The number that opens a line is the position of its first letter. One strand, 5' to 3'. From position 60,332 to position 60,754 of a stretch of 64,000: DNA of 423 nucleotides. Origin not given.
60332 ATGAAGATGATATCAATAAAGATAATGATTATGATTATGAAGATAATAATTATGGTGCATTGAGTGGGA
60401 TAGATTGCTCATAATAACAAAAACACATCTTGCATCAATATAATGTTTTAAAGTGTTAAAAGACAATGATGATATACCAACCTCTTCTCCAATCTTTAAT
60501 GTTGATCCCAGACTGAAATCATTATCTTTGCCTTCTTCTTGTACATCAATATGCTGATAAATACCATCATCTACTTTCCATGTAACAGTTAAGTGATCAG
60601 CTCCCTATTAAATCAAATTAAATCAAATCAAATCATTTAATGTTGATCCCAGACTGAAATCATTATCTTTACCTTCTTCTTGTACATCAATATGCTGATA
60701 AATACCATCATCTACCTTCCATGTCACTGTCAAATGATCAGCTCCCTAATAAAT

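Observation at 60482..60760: Partial duplicate of a SUPT6H exon in the adjacent intron, with synonymous-only divergence in the coding part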

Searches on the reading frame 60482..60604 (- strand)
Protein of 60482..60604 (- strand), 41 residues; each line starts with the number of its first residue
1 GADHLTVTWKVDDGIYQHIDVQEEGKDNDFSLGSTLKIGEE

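Call 43: find_homologous_proteins(query=window:60482-60604:-, max_evalue=0.00001)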
Query seq(41 aa): no candidate shares three 5-residue words with the query. No homologue found.
